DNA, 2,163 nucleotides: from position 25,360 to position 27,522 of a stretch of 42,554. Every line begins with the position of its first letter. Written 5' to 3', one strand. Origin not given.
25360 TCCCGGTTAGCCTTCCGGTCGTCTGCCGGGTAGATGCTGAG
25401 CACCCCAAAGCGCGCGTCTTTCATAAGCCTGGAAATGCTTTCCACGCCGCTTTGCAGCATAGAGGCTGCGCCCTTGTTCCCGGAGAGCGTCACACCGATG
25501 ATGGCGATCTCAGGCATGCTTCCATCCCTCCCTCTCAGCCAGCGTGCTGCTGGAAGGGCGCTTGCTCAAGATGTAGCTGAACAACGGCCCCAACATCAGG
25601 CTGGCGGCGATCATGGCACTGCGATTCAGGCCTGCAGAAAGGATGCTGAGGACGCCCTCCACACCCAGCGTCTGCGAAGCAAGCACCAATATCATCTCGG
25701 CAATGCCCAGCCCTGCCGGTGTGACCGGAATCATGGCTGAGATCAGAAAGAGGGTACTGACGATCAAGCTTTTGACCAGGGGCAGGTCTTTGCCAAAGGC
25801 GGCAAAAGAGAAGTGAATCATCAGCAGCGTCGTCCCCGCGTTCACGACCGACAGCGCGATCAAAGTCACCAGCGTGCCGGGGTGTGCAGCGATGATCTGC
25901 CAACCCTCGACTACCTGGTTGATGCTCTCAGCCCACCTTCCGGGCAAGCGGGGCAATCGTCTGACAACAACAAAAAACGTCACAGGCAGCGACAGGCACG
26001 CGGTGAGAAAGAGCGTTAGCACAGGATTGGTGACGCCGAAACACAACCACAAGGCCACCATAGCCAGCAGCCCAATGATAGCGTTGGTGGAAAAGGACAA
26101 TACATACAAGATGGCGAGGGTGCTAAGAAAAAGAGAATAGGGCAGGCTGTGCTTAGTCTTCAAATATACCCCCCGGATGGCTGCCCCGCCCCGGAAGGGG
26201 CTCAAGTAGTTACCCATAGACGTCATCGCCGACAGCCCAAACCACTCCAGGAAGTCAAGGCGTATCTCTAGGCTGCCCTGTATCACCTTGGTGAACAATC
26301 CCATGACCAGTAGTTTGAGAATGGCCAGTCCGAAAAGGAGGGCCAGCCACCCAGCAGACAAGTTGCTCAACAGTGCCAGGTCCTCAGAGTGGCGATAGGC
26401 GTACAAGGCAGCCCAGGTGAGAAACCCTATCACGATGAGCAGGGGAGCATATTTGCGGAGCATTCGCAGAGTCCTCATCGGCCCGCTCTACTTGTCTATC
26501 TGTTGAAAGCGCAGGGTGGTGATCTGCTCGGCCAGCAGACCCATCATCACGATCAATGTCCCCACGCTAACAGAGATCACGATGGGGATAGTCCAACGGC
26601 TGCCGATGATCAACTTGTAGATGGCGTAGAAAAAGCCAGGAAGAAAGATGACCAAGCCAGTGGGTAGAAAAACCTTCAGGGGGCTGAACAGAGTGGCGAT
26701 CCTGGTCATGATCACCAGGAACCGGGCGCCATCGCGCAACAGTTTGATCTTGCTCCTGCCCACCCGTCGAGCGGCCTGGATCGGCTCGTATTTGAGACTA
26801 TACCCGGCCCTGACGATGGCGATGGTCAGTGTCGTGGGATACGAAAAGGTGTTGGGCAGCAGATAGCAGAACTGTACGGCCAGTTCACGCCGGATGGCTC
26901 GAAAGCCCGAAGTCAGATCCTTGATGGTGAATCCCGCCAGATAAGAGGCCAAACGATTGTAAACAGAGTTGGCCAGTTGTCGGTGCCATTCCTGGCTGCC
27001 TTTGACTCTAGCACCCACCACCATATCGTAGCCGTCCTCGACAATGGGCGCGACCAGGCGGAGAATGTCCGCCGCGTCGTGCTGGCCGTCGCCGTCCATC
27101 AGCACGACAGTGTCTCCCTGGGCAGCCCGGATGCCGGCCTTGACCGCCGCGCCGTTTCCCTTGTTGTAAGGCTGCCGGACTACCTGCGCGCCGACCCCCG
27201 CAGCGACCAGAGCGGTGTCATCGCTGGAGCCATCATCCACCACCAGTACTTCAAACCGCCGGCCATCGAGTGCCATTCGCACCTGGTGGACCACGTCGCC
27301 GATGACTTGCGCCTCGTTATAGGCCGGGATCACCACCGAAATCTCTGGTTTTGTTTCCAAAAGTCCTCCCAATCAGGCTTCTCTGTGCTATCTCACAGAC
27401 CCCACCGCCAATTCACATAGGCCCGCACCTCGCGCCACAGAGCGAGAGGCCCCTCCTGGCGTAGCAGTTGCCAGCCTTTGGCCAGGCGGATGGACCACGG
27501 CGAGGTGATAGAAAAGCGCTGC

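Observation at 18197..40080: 22-kb, 17-gene co-directional supercluster combining ABC-type glycan polymerisation with a lipid-linked extracytoplasmic decoration system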

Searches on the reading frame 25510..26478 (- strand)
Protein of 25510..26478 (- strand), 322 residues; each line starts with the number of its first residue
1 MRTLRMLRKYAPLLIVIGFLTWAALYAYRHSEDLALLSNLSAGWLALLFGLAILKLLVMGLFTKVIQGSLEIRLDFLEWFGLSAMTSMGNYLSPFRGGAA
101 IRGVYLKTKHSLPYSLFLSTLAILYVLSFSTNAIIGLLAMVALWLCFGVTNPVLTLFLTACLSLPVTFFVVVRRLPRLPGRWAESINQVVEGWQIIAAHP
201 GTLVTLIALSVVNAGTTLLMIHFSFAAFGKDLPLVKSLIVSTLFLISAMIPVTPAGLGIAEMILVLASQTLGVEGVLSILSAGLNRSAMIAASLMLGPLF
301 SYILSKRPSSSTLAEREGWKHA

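Call 5: search_protein_families(library=pfam, proteins=[window:25510-26478:-], max_evalue=0.01)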
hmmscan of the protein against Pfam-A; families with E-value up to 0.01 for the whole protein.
window:25510-26478:- (322 aa): 1 family
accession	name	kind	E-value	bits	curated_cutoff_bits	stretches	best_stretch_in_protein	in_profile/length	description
PF03706.18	LPG_synthase_TM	-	7.9e-26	91.7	33.4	1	13-297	5-302/302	Lysylphosphatidylglycerol synthase TM region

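Call 14: search_protein_families(library=ncbifam, proteins=[window:25510-26478:-], max_evalue=0.001)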
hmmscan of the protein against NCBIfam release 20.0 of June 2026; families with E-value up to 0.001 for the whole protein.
window:25510-26478:- (322 aa): 2 families
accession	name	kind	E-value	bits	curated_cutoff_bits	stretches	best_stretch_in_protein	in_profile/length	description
TIGR00374.1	TIGR00374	subfamily_domain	3e-14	53.2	43.2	2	185-306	194-315/323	flippase-like domain-containing protein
NF033480.1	bifunc_MprF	equivalog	0.00046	18.6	600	1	17-277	15-272/841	bifunctional lysylphosphatidylglycerol flippase/synthetase MprF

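Call 56: find_homologous_proteins(query=window:25510-26478:-, max_evalue=0.00001)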
Query window:25510-26478:- (322 aa): 39 proteins with E <= 0.00001 among 8000 candidates.
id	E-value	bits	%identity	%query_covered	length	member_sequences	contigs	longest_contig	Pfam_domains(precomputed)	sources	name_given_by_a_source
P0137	8.6e-192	654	97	100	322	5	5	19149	PF03706.19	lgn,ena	-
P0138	1.3e-160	552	81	100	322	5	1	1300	PF03706.19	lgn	-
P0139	2.2e-160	551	82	100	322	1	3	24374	PF03706.19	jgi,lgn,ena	-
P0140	2.6e-155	535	80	100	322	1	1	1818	PF03706.19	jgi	jgi:uncharacterized protein (TIRG00374 family)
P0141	2.7e-131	456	69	100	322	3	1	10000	PF03706.19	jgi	jgi:uncharacterized membrane protein YbhN (UPF0104 family)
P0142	1.5e-129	450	72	95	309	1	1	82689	PF03706.19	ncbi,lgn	ncbi:MAG: lysylphosphatidylglycerol synthase transmembrane domain-containing protein [Chloroflexota 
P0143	7.4e-116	405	99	62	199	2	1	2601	PF03706.19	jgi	-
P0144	1.6e-103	364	56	95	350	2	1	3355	PF03706.19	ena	-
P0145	7.6e-98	346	56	93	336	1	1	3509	PF03706.19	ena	-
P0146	1.1e-97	345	56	94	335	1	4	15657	PF03706.19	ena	-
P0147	3.9e-97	344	56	94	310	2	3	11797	PF03706.19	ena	-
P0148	1.2e-95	339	55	94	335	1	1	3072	PF03706.19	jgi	jgi:uncharacterized membrane protein YbhN (UPF0104 family)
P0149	6.2e-95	336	53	94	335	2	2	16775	PF03706.19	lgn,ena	-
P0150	8.0e-95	336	55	93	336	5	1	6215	PF03706.19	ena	-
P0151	9.7e-95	336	53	95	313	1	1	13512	PF03706.19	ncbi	ncbi:YbhN family protein [Chloroflexota bacterium]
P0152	2.7e-94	334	54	94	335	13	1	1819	PF03706.19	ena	-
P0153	7.1e-94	333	54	94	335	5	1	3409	PF03706.19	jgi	-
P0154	1.9e-93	331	74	66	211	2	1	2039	PF03706.19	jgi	-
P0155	2.8e-93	331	54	95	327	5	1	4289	PF03706.19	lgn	-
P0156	1.4e-92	329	54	93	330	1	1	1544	PF03706.19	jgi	jgi:uncharacterized membrane protein YbhN (UPF0104 family)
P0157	2.5e-89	318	54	91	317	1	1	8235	PF03706.19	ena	-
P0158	4.7e-88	314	51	95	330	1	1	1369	PF03706.19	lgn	-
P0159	9.2e-88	313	50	98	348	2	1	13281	PF03706.19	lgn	-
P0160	1.9e-87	312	51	92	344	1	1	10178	PF03706.19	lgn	-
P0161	4.6e-84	301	49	90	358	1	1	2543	PF03706.19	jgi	jgi:uncharacterized protein (TIRG00374 family)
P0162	1.7e-83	299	49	96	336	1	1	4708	PF03706.19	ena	-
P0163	2.4e-83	298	50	95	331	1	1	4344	PF03706.19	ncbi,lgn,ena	-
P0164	1.3e-81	293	51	93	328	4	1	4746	PF03706.19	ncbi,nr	ncbi:MAG: hypothetical protein DRI81_13180 [Chloroflexi bacterium]|nr:MAG: hypothetical protein DRI8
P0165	1.7e-78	282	47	96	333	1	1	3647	PF03706.19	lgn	-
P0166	3.5e-78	281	47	98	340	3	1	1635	PF03706.19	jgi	jgi:uncharacterized protein (TIRG00374 family)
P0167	8.4e-78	280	47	90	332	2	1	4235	PF03706.19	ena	-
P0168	2.2e-75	272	46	97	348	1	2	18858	PF03706.19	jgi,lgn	-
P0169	3.7e-73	265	43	93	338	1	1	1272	PF03706.19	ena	-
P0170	7.2e-73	264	43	95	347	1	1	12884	PF03706.19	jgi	jgi:uncharacterized protein (TIRG00374 family)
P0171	5.2e-72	261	48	80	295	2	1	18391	PF03706.19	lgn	-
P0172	2.4e-69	252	49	78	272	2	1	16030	PF03706.19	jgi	jgi:uncharacterized protein (TIRG00374 family)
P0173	3.5e-65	239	52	72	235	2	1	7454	PF03706.19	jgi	-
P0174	2.0e-63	233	50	77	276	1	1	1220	PF03706.19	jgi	jgi:uncharacterized protein (TIRG00374 family)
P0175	1.5e-62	230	47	79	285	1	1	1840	PF03706.19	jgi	jgi:uncharacterized protein (TIRG00374 family)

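Call 57: find_encoding_contigs(protein=P0139, flank=10000, max_places=1)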
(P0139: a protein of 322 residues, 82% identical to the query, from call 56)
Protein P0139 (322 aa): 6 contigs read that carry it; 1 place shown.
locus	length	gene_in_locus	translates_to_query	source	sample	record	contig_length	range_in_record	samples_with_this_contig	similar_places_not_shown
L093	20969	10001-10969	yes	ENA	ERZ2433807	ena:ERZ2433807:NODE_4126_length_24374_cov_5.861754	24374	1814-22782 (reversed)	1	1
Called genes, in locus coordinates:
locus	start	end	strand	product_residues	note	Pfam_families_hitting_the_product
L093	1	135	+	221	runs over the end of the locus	-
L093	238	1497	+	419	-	PF00005:ABC_tran, PF14524:Wzt_C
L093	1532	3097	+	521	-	PF00534:Glycos_transf_1 (weak), PF13692:Glyco_trans_1_4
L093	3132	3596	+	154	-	PF00908:dTDP_sugar_isom, PF05523:FdtA (weak)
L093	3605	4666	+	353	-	PF01073:3Beta_HSD, PF01370:Epimerase, PF04321:RmlD_sub_bind, PF05368:NmrA (faint), PF13460:NAD_binding_10, PF16363:GDP_Man_Dehyd, PF07993:NAD_binding_4 (weak)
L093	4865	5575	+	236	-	PF05148:Methyltransf_8 (weak), PF13489:Methyltransf_23, PF13847:Methyltransf_31 (faint), PF08241:Methyltransf_11, PF13649:Methyltransf_25 (weak)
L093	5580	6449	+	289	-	PF01370:Epimerase, PF04321:RmlD_sub_bind, PF02719:Polysacc_synt_2, PF16363:GDP_Man_Dehyd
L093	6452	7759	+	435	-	PF00535:Glycos_transf_2, PF13506:Glyco_transf_21 (weak), PF13641:Glyco_tranf_2_3, PF13632:Glyco_trans_2_3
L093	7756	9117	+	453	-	PF00534:Glycos_transf_1, PF13692:Glyco_trans_1_4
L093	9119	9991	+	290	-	PF00535:Glycos_transf_2, PF13641:Glyco_tranf_2_3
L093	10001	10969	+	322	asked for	PF03706:LPG_synthase_TM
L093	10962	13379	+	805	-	PF04230:PS_pyruv_trans, PF04422:FrhB_FdhB_N, PF04432:FrhB_FdhB_C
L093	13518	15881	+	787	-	PF09586:YfhO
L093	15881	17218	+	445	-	-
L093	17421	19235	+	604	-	PF10342:Kre9_KNH (weak)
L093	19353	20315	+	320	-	PF00535:Glycos_transf_2, PF13641:Glyco_tranf_2_3, PF13632:Glyco_trans_2_3 (weak)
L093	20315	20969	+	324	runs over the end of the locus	PF00535:Glycos_transf_2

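Call 58: find_encoding_contigs(protein=P0149, flank=10000, max_places=1)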
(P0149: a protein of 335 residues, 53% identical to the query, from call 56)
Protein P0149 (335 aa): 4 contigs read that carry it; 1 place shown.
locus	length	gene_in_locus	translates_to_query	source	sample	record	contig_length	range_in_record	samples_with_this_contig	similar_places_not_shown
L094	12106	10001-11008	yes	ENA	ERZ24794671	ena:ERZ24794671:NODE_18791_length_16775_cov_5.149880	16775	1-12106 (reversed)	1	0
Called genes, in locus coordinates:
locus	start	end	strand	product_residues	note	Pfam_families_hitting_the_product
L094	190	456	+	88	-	PF00106:adh_short (weak), PF01370:Epimerase, PF02719:Polysacc_synt_2 (weak), PF04321:RmlD_sub_bind, PF01073:3Beta_HSD (weak), PF16363:GDP_Man_Dehyd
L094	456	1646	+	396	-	PF10509:GalKase_gal_bdg, PF00288:GHMP_kinases_N, PF08544:GHMP_kinases_C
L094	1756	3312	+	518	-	PF07705:CARDB (weak)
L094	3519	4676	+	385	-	PF00005:ABC_tran, PF14524:Wzt_C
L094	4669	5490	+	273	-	PF13489:Methyltransf_23, PF07021:MetW, PF13847:Methyltransf_31 (weak), PF08241:Methyltransf_11, PF08242:Methyltransf_12, PF13649:Methyltransf_25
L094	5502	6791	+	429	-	PF00535:Glycos_transf_2, PF10111:Glyco_tranf_2_2 (faint), PF13506:Glyco_transf_21 (faint), PF13641:Glyco_tranf_2_3, PF13632:Glyco_trans_2_3 (weak)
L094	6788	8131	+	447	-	PF13692:Glyco_trans_1_4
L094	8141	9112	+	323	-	PF00535:Glycos_transf_2, PF13641:Glyco_tranf_2_3, PF13632:Glyco_trans_2_3 (weak)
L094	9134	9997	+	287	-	PF00535:Glycos_transf_2, PF13641:Glyco_tranf_2_3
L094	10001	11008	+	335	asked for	PF03706:LPG_synthase_TM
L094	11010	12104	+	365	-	?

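Call 59: find_encoding_contigs(protein=P0168, flank=10000, max_places=1)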
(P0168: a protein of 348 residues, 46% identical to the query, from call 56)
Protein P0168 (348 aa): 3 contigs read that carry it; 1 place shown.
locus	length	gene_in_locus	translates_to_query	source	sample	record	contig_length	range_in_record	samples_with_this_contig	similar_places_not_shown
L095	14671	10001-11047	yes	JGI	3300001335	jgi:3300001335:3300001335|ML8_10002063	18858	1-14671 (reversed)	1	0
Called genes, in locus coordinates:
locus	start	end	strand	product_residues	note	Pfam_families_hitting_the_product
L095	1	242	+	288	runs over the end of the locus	PF00535:Glycos_transf_2, PF13641:Glyco_tranf_2_3 (weak)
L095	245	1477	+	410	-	PF00037:Fer4 (weak), PF12797:Fer4_2 (faint), PF13237:Fer4_10 (weak), PF14697:Fer4_21 (weak), PF12838:Fer4_7 (weak), PF13187:Fer4_9 (weak), PF04422:FrhB_FdhB_N, PF04432:FrhB_FdhB_C, +3 more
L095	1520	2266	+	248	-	PF13489:Methyltransf_23, PF01209:Ubie_methyltran, PF02353:CMAS, PF07021:MetW, PF13649:Methyltransf_25, PF13847:Methyltransf_31, PF08241:Methyltransf_11, PF08242:Methyltransf_12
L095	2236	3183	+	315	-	PF03706:LPG_synthase_TM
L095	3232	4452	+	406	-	PF09594:GT87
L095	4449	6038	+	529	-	PF13231:PMT_2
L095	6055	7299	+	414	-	PF09594:GT87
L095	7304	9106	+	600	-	PF13231:PMT_2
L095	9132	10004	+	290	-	PF00535:Glycos_transf_2, PF13641:Glyco_tranf_2_3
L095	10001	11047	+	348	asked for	PF03706:LPG_synthase_TM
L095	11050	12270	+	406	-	PF04230:PS_pyruv_trans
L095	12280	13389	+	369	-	PF04422:FrhB_FdhB_N, PF04432:FrhB_FdhB_C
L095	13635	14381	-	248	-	-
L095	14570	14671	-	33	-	?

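Call 76: search_protein_families(library=pfam, proteins=[L094:1756-3312:+, L093:15881-17218:+], max_evalue=0.05)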
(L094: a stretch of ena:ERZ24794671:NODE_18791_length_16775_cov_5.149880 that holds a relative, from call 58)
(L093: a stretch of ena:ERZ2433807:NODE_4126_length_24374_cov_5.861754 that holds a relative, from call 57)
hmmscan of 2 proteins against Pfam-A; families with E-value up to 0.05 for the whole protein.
L094:1756-3312:+ (518 aa): 3 families
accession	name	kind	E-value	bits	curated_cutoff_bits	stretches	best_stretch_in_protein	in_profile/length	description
PF07705.17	CARDB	-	9.2e-06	26.2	22.7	1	401-499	10-99/101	CARDB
PF11790.14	Glyco_hydro_cc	-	0.011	15.7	21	0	258-322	148-199/237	Glycosyl hydrolase catalytic core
PF02836.23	Glyco_hydro_2_C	-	0.011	15.3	21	0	143-363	129-281/302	Glycosyl hydrolases family 2, TIM barrel domain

L093:15881-17218:+ (445 aa): 0 families

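Call 97: search_solved_structures(query=window:25513-26478:-, max_evalue=1)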
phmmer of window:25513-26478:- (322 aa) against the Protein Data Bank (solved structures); distinct sequences matched with E-value up to 1: 0.

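Call 107: find_encoding_contigs(protein=P0170, flank=10000, max_places=1)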
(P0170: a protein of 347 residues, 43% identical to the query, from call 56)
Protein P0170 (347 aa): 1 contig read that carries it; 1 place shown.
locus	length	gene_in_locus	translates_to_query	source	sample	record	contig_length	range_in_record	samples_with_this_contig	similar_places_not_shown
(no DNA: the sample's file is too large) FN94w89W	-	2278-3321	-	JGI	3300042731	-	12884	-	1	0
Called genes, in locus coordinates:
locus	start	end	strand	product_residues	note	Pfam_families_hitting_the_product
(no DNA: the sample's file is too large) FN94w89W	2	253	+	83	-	?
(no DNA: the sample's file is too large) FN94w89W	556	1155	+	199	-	PF01047:MarR, PF09339:HTH_IclR (weak), PF12802:MarR_2 (weak), PF13412:HTH_24, PF13463:HTH_27 (faint)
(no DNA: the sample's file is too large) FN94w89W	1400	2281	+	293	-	PF00535:Glycos_transf_2, PF10111:Glyco_tranf_2_2 (weak), PF13641:Glyco_tranf_2_3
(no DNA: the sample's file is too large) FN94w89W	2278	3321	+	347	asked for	PF03706:LPG_synthase_TM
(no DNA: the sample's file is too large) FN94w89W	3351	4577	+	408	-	PF04230:PS_pyruv_trans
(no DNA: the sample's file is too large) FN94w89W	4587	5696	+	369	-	PF04422:FrhB_FdhB_N, PF04432:FrhB_FdhB_C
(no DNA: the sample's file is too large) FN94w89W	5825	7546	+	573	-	PF20604:DUF6798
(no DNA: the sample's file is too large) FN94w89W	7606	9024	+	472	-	PF01943:Polysacc_synt, PF13440:Polysacc_synt_3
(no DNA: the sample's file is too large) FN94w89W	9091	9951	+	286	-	PF24793:GINT1_N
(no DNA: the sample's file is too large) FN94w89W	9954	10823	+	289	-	PF00685:Sulfotransfer_1, PF13469:Sulfotransfer_3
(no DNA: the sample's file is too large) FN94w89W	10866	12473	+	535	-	PF01663:Phosphodiest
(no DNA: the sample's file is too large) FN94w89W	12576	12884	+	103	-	?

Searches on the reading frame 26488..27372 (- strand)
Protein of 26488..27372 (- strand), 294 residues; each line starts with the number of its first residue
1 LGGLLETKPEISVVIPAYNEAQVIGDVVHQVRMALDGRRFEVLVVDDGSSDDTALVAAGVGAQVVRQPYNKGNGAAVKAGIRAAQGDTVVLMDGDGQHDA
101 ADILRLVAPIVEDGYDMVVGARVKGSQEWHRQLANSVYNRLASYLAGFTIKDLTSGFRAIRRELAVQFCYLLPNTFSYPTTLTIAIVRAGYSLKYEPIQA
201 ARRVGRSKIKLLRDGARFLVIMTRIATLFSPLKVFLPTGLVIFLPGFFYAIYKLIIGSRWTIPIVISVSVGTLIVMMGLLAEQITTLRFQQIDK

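Call 5: search_protein_families(library=pfam, proteins=[window:26488-27372:-], max_evalue=0.01)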
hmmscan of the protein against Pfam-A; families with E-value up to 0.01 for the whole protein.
window:26488-27372:- (294 aa): 4 families
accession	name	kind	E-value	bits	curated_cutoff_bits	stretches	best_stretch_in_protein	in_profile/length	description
PF00535.33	Glycos_transf_2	-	5.2e-34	118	23.3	1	12-165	1-164/168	Glycosyl transferase family 2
PF13641.12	Glyco_tranf_2_3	-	3.9e-11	43.8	27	1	9-119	1-120/230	Glycosyltransferase like family 2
PF10111.15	Glyco_tranf_2_2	-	1.8e-05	24.8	27.3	1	12-96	1-92/276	Glycosyltransferase like family 2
PF12804.13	NTP_transf_3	-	0.00079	20.1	27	1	41-143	41-143/160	MobA-like NTP transferase domain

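Call 14: search_protein_families(library=ncbifam, proteins=[window:26488-27372:-], max_evalue=0.001)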
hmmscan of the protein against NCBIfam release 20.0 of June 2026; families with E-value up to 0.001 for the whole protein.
window:26488-27372:- (294 aa): 21 families
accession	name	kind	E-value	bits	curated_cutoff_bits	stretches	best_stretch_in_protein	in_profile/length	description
TIGR04182.1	glyco_TIGR04182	equivalog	6.6e-40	137.3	325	1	10-292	1-290/293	S-layer glycoprotein N-glycosyltransferase AglJ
NF058614.1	PPMAGASynPpgS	equivalog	2.2e-28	99.3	370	1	12-199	3-195/226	polyprenyl-phospho-N-acetylgalactosaminyl synthase PpgS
NF041391.1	DPhHxTase_Halo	equivalog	3.7e-28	98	375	1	17-219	3-202/213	dolichyl-phosphate hexose transferase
NF007986.1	PRK10714.1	equivalog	2.2e-27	95.9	529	1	10-285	7-294/316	undecaprenyl-phosphate 4-deoxy-4-formamido-L-arabinose transferase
NF047588.1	GlcsyltransPgfSStrep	equivalog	8.2e-21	74.5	500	1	11-255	3-249/308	glycosyltransferase PgfS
NF010496.0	PRK13915.1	equivalog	8.1e-18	64.5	262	1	8-113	30-145/307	glucosyl-3-phosphoglycerate synthase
TIGR04283.1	glyco_like_mftF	equivalog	2.2e-15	56.9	182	1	11-127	1-115/221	TIGR04283 family arsenosugar biosynthesis glycosyltransferase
TIGR03937.1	PgaC_IcaA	equivalog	1.2e-14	54.1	422.3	1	6-112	42-152/407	poly-beta-1,6-N-acetyl-D-glucosamine synthase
NF041875.1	EPS_EpsD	equivalog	1.7e-14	53.9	370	1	11-128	1-121/325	exopolysaccharide biosynthesis glycosyltransferase EpsD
TIGR03965.1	mycofact_glyco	equivalog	2.5e-14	53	280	1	6-130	71-198/467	mycofactocin biosynthesis glycosyltransferase MftF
TIGR03469.1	HpnB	hypoth_equivalog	6.5e-12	45.2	379.25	1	6-129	41-180/386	hopene-associated glycosyltransferase HpnB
NF047683.1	TeichurnBiosyTuaG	equivalog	6.4e-09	35.8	400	1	6-101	3-102/252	teichuronic acid biosynthesis protein TuaG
NF007482.0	PRK10073.1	equivalog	5e-08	32.3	423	1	7-101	4-101/334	glycosyltransferase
TIGR04242.1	nodulat_NodC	equivalog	7.5e-08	31.7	550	1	6-120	45-166/395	chitooligosaccharide synthase NodC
NF038302.1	EPS_HpsE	equivalog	7.4e-07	28.4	300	1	10-108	2-109/307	hormogonium polysaccharide biosynthesis glycosyltransferase HpsE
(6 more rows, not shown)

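Call 98: search_solved_structures(query=window:26491-27372:-, max_evalue=1e-8)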
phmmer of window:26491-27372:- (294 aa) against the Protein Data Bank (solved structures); distinct sequences matched with E-value up to 1e-8: 14.
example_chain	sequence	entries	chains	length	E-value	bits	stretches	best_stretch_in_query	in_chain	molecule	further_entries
9hwj_A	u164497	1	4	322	2e-25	93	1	10-285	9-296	Undecaprenyl-phosphate 4-deoxy-4-formamido-L-arabinose transferase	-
9bhc_C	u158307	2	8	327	9.3e-21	77.7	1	10-284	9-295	Undecaprenyl-phosphate 4-deoxy-4-formamido-L-arabinose transferase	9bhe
8vxh_A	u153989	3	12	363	9.4e-21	77.7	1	10-284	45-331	Undecaprenyl-phosphate 4-deoxy-4-formamido-L-arabinose transferase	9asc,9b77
5mlz_A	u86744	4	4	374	2.2e-18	69.9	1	10-196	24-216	Dolichol monophosphate mannose synthase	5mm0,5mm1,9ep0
7pdo_A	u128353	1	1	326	2.8e-11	46.6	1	10-120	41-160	Glucosyl-3-phosphoglycerate synthase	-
7p5l_A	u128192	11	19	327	2.9e-11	46.6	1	10-120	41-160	Glucosyl-3-phosphoglycerate synthase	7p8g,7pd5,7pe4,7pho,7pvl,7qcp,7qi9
3ckj_A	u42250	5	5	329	5.4e-11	45.7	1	10-111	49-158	Putative uncharacterized protein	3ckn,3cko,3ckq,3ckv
5eke_A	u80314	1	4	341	1.9e-10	43.9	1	10-252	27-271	Uncharacterized glycosyltransferase sll0501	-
5ekp_C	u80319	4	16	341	2e-10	43.9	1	10-182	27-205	Uncharacterized glycosyltransferase sll0501 | Glycosyltransferase sll0501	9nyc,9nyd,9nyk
9nye_A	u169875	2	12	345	2e-10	43.9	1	10-181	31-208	Glycosyltransferase sll0501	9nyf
4y6n_A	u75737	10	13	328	1e-09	41.5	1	10-98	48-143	Glucosyl-3-phosphoglycerate synthase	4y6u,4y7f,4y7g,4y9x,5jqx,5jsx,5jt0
3e25_A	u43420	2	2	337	1.1e-09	41.4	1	10-98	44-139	Putative uncharacterized protein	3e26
4ddz_A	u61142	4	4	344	1.1e-09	41.4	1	10-98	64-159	GLUCOSYL-3-PHOSPHOGLYCERATE SYNTHASE (GpgS) | Glucosyl-3-phosphoglycerate synthase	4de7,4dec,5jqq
6p61_A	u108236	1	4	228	5.8e-09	39.1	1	7-98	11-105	Glycosyltransferase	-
